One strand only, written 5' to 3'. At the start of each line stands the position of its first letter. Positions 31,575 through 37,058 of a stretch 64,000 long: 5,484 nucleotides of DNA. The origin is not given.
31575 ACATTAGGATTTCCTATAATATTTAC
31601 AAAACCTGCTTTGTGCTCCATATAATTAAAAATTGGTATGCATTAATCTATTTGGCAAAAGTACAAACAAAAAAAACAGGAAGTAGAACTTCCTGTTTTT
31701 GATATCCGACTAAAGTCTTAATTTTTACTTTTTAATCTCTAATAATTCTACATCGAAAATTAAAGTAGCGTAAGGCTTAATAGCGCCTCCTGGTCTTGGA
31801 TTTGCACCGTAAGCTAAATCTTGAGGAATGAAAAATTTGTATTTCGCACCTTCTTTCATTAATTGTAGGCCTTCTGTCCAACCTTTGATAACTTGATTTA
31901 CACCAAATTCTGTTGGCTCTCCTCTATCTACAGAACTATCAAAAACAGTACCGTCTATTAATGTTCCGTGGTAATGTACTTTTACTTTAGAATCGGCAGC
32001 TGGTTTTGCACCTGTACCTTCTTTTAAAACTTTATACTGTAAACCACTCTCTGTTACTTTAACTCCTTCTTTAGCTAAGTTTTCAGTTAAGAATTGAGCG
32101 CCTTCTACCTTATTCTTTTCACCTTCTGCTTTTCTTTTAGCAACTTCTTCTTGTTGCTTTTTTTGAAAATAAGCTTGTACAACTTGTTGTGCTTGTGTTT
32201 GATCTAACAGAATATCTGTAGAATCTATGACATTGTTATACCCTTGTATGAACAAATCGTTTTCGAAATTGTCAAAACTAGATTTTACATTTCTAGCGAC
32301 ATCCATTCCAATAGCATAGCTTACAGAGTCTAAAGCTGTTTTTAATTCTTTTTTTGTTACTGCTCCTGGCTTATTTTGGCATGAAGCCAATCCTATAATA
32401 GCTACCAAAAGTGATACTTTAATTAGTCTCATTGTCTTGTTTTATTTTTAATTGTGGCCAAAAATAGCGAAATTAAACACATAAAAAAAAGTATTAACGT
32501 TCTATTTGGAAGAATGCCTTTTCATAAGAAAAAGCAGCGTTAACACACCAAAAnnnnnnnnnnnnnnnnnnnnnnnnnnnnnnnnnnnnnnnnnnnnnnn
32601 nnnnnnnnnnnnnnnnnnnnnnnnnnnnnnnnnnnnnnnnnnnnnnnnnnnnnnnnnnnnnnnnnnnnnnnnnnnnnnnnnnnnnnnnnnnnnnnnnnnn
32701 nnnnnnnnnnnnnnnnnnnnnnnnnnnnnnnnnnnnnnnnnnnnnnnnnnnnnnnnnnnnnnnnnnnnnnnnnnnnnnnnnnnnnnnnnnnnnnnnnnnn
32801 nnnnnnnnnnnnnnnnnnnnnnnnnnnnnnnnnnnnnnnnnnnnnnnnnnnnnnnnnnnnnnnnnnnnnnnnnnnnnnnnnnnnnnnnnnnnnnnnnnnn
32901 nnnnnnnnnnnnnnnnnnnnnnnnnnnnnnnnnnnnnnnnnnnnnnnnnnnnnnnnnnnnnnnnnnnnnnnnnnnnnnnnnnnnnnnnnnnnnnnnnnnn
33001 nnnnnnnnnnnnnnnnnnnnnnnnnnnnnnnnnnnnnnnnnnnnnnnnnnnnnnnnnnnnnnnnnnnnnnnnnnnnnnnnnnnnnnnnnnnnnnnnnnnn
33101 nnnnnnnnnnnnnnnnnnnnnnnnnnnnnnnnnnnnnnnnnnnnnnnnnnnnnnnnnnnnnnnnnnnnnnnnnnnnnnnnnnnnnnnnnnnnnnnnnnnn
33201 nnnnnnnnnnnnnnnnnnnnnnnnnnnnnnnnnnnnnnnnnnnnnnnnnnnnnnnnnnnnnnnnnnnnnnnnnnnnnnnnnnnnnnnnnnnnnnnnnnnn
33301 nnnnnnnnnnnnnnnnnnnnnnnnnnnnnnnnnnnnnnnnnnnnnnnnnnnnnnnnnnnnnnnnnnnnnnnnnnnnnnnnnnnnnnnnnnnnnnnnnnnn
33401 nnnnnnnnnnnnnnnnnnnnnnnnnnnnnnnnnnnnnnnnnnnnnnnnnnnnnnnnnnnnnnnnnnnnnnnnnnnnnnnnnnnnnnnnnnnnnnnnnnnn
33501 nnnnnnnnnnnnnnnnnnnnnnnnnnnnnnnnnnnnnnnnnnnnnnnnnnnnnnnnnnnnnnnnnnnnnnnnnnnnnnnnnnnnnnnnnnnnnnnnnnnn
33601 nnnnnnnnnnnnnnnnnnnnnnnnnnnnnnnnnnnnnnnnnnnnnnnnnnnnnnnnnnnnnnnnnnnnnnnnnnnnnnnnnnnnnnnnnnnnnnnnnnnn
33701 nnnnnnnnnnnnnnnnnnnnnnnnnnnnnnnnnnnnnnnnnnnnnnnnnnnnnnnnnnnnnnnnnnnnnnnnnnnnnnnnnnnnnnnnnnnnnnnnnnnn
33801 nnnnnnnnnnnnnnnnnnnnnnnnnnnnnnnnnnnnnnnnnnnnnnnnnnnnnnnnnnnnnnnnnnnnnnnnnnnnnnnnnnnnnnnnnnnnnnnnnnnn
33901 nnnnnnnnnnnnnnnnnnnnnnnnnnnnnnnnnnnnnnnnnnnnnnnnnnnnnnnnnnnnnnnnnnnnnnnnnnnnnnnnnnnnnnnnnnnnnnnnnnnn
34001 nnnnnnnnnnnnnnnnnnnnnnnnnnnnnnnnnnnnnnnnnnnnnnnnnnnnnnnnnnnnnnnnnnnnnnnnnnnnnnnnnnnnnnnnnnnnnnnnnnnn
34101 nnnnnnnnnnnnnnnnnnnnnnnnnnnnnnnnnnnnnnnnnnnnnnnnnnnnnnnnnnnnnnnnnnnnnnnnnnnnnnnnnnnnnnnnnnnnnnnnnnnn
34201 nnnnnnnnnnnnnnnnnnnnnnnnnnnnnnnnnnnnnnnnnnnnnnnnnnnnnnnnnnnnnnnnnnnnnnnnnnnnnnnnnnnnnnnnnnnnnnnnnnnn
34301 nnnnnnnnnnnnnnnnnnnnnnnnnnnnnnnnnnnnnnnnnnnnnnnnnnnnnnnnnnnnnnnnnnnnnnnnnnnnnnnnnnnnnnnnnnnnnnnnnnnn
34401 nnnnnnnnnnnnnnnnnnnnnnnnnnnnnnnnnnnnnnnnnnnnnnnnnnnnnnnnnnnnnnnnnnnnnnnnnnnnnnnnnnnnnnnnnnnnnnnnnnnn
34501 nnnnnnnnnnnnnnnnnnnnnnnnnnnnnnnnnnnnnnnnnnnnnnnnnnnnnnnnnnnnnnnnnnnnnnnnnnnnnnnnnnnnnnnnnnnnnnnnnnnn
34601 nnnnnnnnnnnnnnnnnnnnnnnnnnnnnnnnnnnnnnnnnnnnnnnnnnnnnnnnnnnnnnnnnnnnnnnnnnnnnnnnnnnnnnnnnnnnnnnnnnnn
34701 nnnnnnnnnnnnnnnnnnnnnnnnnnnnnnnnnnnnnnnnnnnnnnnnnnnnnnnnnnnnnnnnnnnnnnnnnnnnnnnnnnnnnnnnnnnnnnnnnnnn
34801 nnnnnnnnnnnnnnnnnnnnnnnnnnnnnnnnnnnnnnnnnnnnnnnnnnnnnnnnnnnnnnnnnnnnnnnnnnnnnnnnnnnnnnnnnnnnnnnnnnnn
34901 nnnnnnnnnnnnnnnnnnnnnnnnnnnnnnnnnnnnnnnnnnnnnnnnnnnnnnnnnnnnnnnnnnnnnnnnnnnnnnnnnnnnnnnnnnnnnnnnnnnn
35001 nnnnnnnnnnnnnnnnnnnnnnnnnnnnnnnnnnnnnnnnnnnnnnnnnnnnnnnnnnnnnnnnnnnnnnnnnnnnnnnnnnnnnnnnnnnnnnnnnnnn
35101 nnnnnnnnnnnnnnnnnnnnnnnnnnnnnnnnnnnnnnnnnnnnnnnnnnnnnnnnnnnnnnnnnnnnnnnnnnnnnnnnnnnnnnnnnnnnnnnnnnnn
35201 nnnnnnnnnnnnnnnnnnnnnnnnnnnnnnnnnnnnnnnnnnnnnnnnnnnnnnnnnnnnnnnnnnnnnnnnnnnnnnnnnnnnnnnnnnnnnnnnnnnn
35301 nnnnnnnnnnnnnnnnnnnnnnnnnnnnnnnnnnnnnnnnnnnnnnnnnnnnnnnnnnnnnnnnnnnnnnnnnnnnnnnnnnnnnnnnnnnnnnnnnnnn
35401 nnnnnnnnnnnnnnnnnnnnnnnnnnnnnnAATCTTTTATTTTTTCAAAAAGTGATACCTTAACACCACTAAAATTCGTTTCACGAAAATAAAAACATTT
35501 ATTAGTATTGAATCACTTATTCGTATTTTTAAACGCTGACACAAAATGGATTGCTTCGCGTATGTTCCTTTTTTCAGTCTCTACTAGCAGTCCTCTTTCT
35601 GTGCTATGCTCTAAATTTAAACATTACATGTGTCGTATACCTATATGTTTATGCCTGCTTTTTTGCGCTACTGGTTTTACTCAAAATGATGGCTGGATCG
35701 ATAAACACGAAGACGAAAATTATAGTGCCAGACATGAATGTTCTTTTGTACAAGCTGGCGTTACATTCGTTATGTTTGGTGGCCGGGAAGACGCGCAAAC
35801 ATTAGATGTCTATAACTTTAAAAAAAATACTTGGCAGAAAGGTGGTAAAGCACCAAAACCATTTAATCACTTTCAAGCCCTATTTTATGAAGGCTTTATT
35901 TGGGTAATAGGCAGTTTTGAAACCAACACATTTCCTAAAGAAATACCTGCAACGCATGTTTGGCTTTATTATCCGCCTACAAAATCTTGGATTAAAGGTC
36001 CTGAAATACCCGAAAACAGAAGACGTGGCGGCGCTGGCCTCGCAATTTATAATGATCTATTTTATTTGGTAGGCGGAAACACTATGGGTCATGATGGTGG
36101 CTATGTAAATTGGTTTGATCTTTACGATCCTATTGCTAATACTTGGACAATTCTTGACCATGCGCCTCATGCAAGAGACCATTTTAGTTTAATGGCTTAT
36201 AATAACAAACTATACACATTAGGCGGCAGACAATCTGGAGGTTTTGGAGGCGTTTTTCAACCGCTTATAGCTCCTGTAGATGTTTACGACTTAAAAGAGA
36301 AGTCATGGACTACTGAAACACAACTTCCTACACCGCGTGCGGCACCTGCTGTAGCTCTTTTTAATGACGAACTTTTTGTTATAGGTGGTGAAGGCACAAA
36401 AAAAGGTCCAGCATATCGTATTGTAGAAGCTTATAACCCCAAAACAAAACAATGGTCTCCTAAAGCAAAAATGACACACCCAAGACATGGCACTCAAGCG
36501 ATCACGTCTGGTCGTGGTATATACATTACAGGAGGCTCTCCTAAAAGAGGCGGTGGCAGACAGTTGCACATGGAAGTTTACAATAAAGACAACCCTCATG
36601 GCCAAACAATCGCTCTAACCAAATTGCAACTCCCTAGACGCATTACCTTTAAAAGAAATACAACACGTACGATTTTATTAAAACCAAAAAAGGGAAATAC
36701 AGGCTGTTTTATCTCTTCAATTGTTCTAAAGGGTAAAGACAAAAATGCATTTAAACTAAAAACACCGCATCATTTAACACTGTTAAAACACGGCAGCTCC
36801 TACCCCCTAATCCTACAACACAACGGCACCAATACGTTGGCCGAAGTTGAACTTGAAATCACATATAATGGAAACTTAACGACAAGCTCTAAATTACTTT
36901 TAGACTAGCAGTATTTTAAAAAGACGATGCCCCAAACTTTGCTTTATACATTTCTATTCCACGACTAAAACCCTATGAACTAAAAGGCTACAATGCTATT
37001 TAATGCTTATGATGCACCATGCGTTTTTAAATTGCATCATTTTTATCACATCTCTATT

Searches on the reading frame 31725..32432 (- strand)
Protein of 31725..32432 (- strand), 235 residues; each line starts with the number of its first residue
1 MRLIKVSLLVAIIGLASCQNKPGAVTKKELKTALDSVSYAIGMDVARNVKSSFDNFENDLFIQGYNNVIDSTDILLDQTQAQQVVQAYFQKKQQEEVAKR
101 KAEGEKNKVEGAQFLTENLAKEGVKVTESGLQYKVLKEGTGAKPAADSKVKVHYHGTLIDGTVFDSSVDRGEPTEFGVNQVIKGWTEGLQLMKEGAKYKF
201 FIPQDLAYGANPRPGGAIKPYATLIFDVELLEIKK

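Call 79: search_protein_families(library=pfam, proteins=[window:31725-32432:-], max_evalue=0.00001)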
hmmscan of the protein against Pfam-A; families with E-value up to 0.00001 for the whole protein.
window:31725-32432:- (235 aa): 2 families
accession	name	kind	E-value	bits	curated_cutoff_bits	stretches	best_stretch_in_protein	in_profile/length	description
PF00254.34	FKBP_C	-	1.6e-30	105.7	21.1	1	143-231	4-94/94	FKBP-type peptidyl-prolyl cis-trans isomerase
PF01346.23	FKBP_N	-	1.8e-25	90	22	1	35-135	2-97/97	Domain amino terminal to FKBP-type peptidyl-prolyl isomerase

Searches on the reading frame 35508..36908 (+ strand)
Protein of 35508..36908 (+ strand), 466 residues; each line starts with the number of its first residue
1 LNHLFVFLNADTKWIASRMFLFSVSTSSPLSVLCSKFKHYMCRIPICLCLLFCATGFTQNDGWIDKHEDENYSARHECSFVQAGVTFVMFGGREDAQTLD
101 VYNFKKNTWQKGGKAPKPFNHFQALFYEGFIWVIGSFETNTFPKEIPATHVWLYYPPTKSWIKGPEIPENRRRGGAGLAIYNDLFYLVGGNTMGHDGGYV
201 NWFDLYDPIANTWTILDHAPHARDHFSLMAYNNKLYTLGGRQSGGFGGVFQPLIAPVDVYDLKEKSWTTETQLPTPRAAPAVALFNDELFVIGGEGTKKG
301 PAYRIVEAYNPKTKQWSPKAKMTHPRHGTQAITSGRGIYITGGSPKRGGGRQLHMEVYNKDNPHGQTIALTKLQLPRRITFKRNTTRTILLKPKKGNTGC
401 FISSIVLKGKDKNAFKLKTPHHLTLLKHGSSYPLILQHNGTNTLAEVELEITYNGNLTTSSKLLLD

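Call 79: search_protein_families(library=pfam, proteins=[window:35508-36908:+], max_evalue=0.00001)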
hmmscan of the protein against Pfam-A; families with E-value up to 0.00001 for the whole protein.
window:35508-36908:+ (466 aa): 9 families
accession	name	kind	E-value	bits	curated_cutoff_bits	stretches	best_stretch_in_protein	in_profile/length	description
PF13964.12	Kelch_6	-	5.2e-29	99.7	25.3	1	276-326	1-50/50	Kelch motif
PF24681.1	Kelch_KLHDC2_KLHL20_DRC7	-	5.9e-26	91.6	50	2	170-343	50-221/221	KLHDC2/KLHL20/DRC7 Kelch-repeats domain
PF01344.31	Kelch_1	-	4e-25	87.4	20.1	2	276-323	1-46/46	Kelch motif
PF25210.1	Kelch_FKB95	-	3.9e-17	63.2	70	1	222-323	32-127/268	FKB95, Kelch-repeats domain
PF24981.1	Beta-prop_ATRN-LZTR1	-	4.5e-17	62.7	50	1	69-242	88-281/289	Attractin/LZTR1 beta-propeller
PF07646.21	Kelch_2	-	2.9e-15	55.8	21.3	0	276-322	1-47/48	Kelch motif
PF13418.12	Kelch_4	-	7.1e-14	51.9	21.6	0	75-116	2-46/49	Galactose oxidase, central domain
PF13415.12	Kelch_3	-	1.8e-13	50.7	22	0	182-228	1-45/48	Galactose oxidase, central domain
PF24996.1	NANM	-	1.4e-12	47.6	45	0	263-346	39-127/350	N-acetylneuraminate epimerase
